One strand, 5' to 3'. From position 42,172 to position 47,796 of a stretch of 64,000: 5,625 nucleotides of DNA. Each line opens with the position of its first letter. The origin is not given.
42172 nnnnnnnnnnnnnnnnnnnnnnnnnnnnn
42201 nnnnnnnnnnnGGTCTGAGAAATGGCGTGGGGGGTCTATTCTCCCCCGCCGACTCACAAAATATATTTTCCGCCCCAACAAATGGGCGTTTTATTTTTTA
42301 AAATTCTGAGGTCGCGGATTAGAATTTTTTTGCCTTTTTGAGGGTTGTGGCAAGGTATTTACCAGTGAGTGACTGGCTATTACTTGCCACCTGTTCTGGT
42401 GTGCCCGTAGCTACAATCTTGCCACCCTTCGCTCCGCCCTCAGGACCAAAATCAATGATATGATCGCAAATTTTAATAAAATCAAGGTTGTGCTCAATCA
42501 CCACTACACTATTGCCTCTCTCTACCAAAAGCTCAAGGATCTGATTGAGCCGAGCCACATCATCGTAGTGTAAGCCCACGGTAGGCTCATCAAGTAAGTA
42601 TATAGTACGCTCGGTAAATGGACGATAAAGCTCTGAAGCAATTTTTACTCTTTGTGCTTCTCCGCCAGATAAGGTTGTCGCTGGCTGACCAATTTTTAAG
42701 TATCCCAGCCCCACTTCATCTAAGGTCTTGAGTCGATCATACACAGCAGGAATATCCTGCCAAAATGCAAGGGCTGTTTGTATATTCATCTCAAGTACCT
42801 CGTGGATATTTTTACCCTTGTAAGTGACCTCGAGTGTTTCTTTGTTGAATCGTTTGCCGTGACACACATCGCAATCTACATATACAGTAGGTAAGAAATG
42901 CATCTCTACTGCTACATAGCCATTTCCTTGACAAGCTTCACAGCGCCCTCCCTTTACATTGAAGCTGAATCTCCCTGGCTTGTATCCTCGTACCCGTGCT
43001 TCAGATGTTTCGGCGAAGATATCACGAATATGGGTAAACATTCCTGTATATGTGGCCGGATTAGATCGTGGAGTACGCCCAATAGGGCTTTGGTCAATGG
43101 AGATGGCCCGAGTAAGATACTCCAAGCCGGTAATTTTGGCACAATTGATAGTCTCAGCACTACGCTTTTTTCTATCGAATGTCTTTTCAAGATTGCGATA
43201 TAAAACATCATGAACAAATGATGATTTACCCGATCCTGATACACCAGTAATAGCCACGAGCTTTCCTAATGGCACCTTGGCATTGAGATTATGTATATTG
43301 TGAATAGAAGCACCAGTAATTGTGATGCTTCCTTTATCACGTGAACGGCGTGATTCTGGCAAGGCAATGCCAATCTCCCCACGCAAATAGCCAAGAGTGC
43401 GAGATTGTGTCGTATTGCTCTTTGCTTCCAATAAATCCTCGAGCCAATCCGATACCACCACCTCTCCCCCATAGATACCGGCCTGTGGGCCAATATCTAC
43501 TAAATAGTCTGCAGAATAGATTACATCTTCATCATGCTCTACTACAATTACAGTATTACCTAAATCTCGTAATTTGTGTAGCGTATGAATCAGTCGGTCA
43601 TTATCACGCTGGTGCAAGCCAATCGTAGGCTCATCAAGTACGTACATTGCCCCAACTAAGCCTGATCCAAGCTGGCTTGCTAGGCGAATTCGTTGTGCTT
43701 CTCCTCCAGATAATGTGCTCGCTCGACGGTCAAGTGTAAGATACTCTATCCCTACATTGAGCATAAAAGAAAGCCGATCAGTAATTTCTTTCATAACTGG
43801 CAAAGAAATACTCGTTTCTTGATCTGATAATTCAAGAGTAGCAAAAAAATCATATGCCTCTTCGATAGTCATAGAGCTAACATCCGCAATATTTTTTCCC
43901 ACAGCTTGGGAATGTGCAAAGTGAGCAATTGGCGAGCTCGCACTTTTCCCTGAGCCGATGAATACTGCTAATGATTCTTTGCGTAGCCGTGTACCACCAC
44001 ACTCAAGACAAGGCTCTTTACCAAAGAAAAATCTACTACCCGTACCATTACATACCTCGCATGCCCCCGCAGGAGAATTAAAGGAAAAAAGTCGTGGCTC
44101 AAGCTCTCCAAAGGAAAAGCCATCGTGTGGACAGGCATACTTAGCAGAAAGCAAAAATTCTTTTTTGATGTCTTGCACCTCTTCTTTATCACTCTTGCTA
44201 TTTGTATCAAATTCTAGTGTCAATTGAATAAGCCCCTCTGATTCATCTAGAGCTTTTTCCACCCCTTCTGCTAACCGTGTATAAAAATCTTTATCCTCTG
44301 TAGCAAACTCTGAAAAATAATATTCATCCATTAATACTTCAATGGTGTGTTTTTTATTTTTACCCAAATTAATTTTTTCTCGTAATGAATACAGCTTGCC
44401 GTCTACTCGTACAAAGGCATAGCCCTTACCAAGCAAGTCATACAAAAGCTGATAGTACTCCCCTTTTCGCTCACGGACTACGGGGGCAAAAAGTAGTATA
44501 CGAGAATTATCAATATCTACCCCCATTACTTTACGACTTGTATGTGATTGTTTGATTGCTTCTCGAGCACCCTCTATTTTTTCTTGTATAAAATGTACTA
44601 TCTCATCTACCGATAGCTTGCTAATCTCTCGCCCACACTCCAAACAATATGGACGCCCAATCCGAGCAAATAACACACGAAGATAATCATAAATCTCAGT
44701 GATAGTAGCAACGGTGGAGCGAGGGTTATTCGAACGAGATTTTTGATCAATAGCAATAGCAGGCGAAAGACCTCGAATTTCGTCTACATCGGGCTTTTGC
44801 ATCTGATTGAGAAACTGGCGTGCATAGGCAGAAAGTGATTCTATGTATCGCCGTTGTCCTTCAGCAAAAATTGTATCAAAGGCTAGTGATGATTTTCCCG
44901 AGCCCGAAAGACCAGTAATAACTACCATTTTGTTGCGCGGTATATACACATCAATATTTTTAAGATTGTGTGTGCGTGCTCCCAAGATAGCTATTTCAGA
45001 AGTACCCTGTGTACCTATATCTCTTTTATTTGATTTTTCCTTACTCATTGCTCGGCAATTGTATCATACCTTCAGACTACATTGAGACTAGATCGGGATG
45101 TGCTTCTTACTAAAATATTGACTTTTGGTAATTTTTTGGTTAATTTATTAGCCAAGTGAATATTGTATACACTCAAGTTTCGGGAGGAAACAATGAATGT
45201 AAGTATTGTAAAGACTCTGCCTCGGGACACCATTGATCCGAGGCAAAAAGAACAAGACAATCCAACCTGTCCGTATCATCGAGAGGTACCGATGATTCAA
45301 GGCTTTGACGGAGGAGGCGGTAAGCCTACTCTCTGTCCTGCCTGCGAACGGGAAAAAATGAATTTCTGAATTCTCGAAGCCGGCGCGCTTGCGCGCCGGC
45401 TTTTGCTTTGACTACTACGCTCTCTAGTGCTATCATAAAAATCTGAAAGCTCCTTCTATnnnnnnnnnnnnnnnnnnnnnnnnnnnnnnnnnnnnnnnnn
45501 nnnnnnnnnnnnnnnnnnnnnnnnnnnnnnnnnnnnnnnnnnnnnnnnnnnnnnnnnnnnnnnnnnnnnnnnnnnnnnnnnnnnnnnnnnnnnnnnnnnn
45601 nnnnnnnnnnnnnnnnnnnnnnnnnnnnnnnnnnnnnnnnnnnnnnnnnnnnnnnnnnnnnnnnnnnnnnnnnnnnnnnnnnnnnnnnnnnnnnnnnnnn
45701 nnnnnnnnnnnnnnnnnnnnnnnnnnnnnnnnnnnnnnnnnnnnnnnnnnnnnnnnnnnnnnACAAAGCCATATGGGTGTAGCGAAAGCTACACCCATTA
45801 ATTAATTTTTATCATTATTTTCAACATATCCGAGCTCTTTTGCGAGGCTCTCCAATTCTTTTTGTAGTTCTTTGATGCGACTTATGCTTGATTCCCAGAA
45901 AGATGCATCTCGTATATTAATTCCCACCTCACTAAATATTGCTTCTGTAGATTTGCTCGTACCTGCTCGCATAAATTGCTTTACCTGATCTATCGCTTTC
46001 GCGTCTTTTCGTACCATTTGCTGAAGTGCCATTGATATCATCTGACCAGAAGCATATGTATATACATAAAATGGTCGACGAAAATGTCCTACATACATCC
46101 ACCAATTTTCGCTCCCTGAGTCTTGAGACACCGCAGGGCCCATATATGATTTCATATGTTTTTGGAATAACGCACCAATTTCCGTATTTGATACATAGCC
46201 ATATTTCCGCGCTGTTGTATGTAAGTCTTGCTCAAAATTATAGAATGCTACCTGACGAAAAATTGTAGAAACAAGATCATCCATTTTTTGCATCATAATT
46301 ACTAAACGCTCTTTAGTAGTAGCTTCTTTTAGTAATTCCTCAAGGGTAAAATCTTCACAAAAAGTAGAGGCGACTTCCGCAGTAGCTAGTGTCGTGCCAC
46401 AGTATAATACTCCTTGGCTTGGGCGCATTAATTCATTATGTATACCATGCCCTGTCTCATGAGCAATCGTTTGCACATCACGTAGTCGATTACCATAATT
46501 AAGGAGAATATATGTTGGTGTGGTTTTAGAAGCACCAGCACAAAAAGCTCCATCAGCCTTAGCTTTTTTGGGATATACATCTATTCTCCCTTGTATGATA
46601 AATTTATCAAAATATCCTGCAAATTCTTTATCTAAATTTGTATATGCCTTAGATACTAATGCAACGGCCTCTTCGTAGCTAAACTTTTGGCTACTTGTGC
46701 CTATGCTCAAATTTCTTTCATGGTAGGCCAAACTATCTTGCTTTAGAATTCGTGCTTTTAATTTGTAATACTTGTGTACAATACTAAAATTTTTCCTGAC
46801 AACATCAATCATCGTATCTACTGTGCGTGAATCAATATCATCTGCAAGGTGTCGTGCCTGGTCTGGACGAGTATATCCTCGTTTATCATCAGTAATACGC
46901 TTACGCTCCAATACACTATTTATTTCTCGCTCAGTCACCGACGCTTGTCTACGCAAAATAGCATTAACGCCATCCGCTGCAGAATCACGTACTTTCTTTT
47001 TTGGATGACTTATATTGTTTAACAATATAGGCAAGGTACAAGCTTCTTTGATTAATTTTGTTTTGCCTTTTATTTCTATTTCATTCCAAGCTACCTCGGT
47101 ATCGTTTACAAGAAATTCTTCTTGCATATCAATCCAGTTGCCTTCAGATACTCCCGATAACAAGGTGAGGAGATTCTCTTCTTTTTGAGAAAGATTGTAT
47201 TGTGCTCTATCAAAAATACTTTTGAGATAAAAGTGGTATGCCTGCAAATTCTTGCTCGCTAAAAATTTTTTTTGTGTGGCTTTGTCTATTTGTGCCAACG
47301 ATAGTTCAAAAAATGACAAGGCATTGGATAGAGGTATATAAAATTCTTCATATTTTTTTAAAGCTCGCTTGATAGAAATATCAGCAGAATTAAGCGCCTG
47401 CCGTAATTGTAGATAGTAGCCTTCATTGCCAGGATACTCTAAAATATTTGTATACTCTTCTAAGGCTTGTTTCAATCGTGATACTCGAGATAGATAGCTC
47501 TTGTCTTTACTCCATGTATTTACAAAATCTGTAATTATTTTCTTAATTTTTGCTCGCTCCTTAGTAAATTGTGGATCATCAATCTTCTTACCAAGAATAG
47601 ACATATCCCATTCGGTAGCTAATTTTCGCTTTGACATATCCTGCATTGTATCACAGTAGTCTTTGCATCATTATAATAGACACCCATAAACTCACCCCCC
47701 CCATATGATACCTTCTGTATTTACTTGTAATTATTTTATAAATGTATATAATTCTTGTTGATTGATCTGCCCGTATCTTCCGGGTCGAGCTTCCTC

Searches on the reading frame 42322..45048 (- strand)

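Call 47: search_protein_families(library=pfam, proteins=[window:42322-45048:-], max_evalue=0.001)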
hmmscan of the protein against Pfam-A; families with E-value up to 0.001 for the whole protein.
window:42322-45048:- (909 aa): 16 families
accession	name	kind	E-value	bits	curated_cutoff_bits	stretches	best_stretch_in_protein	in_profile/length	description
PF00005.33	ABC_tran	-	1.9e-22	80.8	25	1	769-823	85-136/137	ABC transporter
PF17760.6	UvrA_inter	-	2.3e-21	76.1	23.3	1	180-276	15-105/109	UvrA interaction domain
PF02463.25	SMC_N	-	7.4e-10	39.1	40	0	38-520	23-212/220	RecF/RecN/SMC N terminal domain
PF20703.3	nSTAND1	-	3e-08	34.1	27.1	0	586-628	24-66/379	Novel STAND NTPase 1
PF13191.12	AAA_16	-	1.2e-06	29.5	32.6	0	39-79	24-63/167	AAA ATPase domain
PF13555.12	AAA_29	-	2.8e-06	27.4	27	0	34-55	17-38/61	P-loop containing region of AAA domain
PF20720.3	nSTAND3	-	1.3e-05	25.4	27.2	0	27-58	5-36/155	Novel STAND NTPase 3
PF00684.25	DnaJ_CXXCXGXG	-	2e-05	25.2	32.7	0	702-732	17-50/65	DnaJ central domain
PF03193.22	RsgA_GTPase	-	5.7e-05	23.4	30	0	18-56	86-123/174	RsgA GTPase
PF13401.12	AAA_22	-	0.00025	21.8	27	0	596-648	6-53/130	AAA domain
PF13173.12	AAA_14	-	0.00026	21.4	27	0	39-124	2-92/129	AAA domain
PF13476.12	AAA_23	-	0.00036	21.7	27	0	20-55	3-35/201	AAA domain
PF13481.12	AAA_25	-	0.00054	20.1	27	0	31-59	25-53/195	AAA domain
PF00158.32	Sigma54_activat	-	0.00055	20.1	20.2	0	591-640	18-62/168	Sigma-54 interaction domain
PF06745.19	ATPase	-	0.00058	19.7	26.6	0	592-622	16-46/231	KaiC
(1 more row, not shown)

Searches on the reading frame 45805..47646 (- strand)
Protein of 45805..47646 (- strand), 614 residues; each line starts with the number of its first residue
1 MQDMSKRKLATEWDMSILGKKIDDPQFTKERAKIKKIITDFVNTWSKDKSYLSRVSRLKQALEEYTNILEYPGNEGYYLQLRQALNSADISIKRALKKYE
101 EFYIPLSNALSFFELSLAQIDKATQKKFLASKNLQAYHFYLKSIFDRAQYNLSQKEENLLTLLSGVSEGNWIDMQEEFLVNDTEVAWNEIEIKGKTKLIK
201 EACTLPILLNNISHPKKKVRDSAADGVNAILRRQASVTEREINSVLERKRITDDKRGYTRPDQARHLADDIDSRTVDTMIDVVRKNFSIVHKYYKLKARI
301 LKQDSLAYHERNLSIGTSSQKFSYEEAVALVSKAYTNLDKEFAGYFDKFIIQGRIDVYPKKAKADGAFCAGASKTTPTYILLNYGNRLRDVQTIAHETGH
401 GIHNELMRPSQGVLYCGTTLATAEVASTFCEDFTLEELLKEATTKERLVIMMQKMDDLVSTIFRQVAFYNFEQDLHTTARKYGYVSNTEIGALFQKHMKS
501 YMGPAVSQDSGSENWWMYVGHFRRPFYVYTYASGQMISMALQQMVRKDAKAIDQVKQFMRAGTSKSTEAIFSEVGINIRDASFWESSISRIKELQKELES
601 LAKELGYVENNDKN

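Call 47: search_protein_families(library=pfam, proteins=[window:45805-47646:-], max_evalue=0.001)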
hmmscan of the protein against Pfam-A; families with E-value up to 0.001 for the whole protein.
window:45805-47646:- (614 aa): 2 families
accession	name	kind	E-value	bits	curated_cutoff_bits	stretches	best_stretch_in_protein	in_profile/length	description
PF01432.26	Peptidase_M3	-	1e-36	127.7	27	1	242-588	35-455/457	Peptidase family M3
PF08439.15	Peptidase_M3_N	-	1.9e-10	41.2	25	1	117-174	2-60/70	Oligopeptidase F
